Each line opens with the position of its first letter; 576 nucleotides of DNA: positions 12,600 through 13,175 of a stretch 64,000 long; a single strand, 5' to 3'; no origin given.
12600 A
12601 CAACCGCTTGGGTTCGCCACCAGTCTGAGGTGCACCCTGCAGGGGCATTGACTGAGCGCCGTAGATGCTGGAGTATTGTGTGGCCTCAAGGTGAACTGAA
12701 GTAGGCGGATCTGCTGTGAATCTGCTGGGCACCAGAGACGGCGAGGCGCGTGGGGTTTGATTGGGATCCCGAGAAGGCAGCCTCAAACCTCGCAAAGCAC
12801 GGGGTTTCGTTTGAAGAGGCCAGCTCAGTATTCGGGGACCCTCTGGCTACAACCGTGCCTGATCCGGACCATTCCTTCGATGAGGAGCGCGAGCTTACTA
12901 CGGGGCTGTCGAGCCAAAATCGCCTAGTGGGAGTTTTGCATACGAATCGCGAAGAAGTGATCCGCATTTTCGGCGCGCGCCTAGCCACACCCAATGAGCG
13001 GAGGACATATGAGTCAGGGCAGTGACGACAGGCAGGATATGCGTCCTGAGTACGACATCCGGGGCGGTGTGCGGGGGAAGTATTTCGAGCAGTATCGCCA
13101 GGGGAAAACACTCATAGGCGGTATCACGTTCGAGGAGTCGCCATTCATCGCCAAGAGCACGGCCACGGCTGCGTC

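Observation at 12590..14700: Low-GC island: BrnT toxin, degenerate BrnA-like gene and two unknown proteins next to a patatin-like phospholipase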

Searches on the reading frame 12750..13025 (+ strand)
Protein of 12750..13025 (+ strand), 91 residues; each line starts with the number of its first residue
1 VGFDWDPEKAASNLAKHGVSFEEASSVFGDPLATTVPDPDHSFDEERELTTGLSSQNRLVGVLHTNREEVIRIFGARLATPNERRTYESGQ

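Call 3: search_protein_families(library=pfam, proteins=[window:12750-13025:+], max_evalue=1)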
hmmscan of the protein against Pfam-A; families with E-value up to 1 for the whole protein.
window:12750-13025:+ (91 aa): 1 family
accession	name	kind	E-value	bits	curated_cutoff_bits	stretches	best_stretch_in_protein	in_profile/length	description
PF04365.19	BrnT_toxin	-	4.5e-25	88.2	34.5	1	5-83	1-77/77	Ribonuclease toxin, BrnT, of type II toxin-antitoxin system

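Call 4: search_protein_families(library=ncbifam, proteins=[window:12750-13025:+], max_evalue=1)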
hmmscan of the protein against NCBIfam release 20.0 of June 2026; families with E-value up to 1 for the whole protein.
window:12750-13025:+ (91 aa): 0 families

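Call 10: search_protein_families(library=padloc, proteins=[window:12750-13025:+], max_evalue=1)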
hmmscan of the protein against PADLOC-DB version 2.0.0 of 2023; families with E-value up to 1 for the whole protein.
window:12750-13025:+ (91 aa): 0 families

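Call 38: search_solved_structures(query=window:12750-13025:+, max_evalue=1, show_alignments=2)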
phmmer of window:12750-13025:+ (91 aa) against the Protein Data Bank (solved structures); distinct sequences matched with E-value up to 1: 2.
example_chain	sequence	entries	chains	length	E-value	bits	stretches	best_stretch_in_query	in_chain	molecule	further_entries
7vd7_A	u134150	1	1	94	4.8e-11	45.8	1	1-90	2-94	toxin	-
8v2d_J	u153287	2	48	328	0.41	14.1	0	1-27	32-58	O43_129 component A | O43_129_+4 component A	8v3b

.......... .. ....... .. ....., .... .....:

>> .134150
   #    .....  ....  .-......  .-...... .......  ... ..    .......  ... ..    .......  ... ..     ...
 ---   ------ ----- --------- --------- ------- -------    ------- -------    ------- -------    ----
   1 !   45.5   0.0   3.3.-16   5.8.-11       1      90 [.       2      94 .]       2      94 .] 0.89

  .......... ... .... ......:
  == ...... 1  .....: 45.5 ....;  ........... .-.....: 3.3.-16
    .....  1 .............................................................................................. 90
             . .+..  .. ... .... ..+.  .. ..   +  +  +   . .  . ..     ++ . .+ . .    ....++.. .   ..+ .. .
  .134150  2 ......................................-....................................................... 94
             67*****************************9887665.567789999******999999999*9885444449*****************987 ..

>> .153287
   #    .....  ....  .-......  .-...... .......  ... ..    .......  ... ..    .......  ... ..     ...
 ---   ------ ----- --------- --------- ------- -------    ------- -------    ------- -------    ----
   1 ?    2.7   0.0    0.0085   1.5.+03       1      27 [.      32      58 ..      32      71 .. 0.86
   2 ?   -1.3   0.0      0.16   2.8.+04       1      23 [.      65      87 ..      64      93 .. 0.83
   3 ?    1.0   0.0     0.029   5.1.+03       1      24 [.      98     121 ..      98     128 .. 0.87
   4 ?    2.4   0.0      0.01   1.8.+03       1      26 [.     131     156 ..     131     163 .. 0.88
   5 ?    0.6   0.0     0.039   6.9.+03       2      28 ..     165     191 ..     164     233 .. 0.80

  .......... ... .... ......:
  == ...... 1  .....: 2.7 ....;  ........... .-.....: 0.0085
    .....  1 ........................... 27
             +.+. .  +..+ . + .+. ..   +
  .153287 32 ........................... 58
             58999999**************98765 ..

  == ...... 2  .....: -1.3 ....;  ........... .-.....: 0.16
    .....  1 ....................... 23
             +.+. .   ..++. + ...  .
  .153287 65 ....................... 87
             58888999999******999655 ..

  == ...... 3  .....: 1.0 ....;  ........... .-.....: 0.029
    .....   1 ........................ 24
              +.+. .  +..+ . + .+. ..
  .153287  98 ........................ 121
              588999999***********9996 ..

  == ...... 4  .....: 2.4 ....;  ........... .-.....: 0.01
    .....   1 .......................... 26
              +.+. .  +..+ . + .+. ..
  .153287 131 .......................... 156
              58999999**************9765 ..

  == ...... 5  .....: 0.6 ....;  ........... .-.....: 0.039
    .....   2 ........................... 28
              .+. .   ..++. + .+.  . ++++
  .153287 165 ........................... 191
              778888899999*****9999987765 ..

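Call 73: search_protein_families(library=phrogs, proteins=[window:12750-13025:+], max_evalue=0.01)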
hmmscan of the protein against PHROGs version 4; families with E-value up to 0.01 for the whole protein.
window:12750-13025:+ (91 aa): 1 family
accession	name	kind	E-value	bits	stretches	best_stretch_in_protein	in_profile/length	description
phrog_4399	-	moron, auxiliary metabolic gene and host takeover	3.3e-15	57.3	1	1-89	1-87/90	ribonuclease toxin of AT system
